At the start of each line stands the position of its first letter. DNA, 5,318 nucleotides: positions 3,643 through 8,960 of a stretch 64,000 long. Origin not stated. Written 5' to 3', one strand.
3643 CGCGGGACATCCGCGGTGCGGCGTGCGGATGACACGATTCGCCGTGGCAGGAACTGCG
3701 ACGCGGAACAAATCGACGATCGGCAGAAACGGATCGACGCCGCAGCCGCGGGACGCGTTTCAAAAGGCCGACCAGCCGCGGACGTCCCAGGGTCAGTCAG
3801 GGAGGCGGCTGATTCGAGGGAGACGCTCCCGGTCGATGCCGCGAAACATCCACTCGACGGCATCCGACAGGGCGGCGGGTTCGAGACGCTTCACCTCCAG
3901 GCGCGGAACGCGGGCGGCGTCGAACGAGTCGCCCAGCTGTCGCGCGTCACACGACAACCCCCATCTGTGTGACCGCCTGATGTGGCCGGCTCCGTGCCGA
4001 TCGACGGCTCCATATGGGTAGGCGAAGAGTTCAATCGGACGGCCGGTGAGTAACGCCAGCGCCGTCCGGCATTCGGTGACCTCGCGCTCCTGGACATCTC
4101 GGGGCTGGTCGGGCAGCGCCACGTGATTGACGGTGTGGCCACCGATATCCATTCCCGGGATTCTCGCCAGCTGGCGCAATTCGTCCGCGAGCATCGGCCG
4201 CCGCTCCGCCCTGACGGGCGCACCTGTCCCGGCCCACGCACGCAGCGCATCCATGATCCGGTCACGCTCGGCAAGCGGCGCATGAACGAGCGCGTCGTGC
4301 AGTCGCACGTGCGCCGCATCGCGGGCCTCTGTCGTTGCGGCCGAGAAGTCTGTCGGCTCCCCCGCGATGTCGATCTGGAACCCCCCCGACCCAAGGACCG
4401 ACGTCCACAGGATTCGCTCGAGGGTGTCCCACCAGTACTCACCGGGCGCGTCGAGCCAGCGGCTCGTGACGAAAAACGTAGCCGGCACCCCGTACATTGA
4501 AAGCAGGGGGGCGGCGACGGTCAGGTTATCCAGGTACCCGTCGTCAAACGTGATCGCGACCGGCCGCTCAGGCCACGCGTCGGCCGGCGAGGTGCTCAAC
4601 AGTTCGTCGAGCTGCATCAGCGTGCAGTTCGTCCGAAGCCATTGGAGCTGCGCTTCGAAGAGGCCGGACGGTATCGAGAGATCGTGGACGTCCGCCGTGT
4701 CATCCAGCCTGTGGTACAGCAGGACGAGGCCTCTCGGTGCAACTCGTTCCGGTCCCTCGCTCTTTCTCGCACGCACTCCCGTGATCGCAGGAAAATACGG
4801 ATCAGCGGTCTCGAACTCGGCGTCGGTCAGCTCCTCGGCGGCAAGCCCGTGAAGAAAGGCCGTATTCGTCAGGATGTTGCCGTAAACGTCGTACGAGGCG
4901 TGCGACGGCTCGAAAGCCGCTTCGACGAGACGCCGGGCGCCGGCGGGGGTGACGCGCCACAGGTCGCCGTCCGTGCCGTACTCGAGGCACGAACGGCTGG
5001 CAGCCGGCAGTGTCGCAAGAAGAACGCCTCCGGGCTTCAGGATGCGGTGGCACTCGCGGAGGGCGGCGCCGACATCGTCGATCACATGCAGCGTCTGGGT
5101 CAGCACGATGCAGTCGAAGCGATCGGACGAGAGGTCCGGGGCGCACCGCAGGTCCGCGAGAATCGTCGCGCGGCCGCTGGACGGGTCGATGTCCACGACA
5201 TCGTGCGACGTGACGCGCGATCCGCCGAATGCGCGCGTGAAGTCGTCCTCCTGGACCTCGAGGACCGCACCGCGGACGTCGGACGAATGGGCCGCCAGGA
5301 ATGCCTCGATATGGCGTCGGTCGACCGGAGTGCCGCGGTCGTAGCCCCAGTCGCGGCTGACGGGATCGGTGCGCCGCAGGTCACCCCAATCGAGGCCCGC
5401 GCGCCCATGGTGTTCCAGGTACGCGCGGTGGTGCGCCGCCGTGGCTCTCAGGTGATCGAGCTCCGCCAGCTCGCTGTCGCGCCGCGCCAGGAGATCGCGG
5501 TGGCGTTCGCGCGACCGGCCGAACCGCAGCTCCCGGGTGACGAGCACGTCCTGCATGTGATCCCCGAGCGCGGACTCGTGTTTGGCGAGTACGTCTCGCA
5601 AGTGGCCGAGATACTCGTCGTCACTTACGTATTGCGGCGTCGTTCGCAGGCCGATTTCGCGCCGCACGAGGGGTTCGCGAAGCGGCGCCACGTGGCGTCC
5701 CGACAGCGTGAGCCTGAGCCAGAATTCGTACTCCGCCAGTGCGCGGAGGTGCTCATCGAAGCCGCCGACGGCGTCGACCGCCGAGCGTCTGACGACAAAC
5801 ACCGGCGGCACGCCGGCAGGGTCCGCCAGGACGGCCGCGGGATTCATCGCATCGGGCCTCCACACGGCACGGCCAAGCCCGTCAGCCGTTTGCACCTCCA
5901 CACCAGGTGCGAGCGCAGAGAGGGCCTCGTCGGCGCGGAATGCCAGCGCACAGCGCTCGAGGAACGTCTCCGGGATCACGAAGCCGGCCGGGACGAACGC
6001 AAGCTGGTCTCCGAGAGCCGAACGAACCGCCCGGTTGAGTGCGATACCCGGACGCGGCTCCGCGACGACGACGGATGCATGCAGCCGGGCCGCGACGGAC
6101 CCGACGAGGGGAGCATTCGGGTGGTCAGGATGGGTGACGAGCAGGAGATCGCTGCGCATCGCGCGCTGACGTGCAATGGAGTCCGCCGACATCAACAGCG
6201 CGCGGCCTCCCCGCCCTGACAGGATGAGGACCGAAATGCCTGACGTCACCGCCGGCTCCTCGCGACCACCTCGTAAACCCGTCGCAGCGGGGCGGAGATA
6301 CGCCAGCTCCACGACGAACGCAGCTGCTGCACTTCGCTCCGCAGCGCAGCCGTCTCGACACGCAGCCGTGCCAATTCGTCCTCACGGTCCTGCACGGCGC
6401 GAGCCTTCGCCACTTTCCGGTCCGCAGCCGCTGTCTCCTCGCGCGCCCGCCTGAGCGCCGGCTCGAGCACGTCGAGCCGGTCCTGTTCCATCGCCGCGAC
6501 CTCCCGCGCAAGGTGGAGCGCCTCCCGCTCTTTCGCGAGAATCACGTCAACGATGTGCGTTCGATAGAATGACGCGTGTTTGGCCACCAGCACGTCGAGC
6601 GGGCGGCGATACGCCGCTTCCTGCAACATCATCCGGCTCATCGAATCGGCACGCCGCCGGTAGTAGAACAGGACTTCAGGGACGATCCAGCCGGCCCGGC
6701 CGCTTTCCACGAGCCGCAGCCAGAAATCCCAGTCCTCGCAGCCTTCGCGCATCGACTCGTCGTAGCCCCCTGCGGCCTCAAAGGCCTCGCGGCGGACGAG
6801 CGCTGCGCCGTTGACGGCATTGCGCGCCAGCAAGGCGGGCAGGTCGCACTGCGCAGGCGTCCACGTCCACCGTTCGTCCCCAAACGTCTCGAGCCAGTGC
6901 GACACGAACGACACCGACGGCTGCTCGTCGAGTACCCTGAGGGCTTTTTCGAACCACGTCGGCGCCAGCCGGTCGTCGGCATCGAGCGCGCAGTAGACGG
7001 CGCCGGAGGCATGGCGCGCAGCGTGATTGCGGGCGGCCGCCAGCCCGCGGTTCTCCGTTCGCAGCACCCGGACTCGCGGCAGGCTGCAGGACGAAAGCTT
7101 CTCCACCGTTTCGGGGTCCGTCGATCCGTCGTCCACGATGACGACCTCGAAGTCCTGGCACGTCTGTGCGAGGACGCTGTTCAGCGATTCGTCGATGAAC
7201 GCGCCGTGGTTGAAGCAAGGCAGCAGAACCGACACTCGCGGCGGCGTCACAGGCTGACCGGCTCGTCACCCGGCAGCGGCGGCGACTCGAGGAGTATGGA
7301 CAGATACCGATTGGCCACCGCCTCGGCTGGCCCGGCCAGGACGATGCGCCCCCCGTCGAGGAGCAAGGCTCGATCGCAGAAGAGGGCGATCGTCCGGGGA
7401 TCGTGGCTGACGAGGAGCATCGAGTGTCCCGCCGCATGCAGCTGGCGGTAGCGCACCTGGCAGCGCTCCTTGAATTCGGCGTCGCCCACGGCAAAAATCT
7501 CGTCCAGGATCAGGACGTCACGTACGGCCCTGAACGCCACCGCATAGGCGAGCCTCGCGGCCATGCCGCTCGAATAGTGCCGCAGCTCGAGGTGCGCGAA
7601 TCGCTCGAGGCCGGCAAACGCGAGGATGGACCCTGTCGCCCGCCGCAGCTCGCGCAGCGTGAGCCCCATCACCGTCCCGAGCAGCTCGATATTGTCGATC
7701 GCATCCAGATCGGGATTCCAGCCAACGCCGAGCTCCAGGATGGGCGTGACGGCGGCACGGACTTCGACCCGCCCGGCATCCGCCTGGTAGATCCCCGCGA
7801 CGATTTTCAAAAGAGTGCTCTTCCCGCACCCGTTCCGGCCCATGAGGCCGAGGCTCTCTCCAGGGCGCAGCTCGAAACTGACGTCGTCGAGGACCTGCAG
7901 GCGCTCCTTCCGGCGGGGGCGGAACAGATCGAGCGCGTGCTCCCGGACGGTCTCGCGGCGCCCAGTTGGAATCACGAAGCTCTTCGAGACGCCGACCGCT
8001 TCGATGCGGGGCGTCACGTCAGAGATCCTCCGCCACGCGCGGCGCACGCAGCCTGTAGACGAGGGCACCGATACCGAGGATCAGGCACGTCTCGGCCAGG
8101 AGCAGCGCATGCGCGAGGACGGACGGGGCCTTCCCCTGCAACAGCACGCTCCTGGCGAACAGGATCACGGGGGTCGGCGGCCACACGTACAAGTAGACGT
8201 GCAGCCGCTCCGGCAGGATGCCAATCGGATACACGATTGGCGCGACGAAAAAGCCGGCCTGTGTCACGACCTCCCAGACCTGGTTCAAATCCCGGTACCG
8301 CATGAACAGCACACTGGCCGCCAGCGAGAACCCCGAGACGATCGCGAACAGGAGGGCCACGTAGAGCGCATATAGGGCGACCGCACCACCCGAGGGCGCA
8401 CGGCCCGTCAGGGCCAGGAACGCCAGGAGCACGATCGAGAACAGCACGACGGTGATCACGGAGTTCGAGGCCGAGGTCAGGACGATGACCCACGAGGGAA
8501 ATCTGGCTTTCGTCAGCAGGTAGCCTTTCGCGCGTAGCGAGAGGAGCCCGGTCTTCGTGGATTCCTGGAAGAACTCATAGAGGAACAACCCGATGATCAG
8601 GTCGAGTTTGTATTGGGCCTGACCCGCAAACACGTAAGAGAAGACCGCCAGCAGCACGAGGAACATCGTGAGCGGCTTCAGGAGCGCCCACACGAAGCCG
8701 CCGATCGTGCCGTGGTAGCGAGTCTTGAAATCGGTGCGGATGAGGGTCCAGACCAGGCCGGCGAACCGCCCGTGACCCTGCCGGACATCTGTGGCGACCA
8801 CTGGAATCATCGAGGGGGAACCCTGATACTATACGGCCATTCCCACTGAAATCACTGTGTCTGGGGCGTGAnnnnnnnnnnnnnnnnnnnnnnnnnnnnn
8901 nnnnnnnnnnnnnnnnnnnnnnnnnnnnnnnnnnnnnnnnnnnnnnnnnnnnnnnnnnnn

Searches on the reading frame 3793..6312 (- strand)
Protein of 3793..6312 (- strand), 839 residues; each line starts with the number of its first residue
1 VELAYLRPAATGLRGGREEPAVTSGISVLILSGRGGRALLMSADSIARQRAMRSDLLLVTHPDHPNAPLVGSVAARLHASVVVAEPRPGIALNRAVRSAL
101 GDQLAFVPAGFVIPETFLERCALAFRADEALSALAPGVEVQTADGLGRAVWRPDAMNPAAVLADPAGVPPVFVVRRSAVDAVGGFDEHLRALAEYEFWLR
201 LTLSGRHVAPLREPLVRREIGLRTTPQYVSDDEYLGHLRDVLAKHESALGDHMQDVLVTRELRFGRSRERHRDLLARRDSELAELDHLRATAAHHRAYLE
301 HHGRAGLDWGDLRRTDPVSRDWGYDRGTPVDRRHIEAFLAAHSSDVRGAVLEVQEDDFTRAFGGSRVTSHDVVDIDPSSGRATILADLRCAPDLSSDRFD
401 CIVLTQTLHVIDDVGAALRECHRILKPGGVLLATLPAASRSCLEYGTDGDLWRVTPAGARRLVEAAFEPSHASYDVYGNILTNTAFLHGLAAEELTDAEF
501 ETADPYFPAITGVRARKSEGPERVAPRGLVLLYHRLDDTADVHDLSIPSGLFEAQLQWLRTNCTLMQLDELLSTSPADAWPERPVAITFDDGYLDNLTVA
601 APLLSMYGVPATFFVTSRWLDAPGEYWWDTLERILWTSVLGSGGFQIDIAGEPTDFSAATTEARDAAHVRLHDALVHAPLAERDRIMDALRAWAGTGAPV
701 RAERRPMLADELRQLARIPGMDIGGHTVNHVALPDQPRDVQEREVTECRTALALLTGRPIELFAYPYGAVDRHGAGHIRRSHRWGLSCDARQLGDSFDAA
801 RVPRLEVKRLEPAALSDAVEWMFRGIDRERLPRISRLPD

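Call 8: search_protein_families(library=pfam, proteins=[window:3793-6312:-], max_evalue=0.001)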
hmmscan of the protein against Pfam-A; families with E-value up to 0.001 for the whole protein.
window:3793-6312:- (839 aa): 6 families
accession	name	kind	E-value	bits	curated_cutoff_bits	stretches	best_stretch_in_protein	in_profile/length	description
PF01522.26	Polysacc_deac_1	-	1.9e-20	73.5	23.1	2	709-772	48-110/124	Polysaccharide deacetylase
PF08241.18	Methyltransf_11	-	4.4e-09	37.3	21.2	1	385-432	48-94/95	Methyltransferase domain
PF13489.12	Methyltransf_23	-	3.6e-08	33.7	27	1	372-452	47-132/164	Methyltransferase domain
PF08242.18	Methyltransf_12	-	1.8e-06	29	30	1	393-431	64-98/98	Methyltransferase domain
PF13649.12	Methyltransf_25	-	3.9e-05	24.7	27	1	386-429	53-97/97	Methyltransferase domain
PF13847.12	Methyltransf_31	-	0.00078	19.6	27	0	394-437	70-113/145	Methyltransferase domain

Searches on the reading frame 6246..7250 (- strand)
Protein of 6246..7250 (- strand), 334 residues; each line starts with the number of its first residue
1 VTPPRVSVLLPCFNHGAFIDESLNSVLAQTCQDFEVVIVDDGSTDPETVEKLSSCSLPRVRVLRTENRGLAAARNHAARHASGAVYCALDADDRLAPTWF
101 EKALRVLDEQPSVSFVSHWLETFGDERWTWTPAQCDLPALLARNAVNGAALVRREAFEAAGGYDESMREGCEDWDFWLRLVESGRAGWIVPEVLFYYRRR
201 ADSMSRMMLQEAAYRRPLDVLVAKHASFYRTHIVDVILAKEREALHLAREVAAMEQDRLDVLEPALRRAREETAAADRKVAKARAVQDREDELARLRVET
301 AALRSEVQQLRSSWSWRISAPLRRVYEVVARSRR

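Call 8: search_protein_families(library=pfam, proteins=[window:6246-7250:-], max_evalue=0.001)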
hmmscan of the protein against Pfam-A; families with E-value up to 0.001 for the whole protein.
window:6246-7250:- (334 aa): 4 families
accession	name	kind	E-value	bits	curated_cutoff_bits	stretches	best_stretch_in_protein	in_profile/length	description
PF00535.33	Glycos_transf_2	-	3e-31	109.1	23.3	1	7-132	1-128/168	Glycosyl transferase family 2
PF10111.15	Glyco_tranf_2_2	-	1.3e-18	67.9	27.3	2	148-231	166-244/276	Glycosyltransferase like family 2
PF13641.12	Glyco_tranf_2_3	-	2.1e-12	48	27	1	4-194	1-208/230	Glycosyltransferase like family 2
PF13632.12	Glyco_trans_2_3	-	3e-05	24.4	27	1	89-196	5-122/198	Glycosyl transferase family group 2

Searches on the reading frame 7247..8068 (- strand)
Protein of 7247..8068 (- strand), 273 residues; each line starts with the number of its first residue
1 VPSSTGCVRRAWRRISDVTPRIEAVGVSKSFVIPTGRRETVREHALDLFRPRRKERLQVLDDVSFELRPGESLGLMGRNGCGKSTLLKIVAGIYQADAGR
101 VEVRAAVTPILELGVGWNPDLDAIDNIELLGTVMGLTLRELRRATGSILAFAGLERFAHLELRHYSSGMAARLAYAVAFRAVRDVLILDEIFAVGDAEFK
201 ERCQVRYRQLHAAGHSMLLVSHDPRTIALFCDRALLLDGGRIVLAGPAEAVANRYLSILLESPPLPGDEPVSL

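Call 8: search_protein_families(library=pfam, proteins=[window:7247-8068:-], max_evalue=0.001)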
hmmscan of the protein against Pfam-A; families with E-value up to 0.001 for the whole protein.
window:7247-8068:- (273 aa): 2 families
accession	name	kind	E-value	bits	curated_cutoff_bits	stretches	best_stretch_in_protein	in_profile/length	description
PF00005.33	ABC_tran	-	1.9e-19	71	25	1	60-192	1-136/137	ABC transporter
PF13304.12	AAA_21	-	0.00012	22.7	27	0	74-94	3-23/304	AAA domain, putative AbiEii toxin, Type IV TA system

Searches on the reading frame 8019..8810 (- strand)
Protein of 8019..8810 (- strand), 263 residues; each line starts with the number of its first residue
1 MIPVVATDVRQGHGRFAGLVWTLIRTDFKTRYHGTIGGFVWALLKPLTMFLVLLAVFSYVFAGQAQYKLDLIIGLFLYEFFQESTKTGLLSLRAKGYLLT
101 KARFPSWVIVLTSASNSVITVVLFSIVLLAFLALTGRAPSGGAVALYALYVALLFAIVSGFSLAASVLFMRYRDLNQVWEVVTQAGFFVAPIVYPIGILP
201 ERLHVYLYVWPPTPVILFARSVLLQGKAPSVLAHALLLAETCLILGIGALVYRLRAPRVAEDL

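Call 8: search_protein_families(library=pfam, proteins=[window:8019-8810:-], max_evalue=0.001)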
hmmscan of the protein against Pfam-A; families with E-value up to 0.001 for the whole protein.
window:8019-8810:- (263 aa): 1 family
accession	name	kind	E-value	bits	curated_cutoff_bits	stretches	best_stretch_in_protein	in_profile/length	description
PF01061.29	ABC2_membrane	-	4.6e-12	46.4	26.9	1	20-216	3-203/211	ABC-2 type transporter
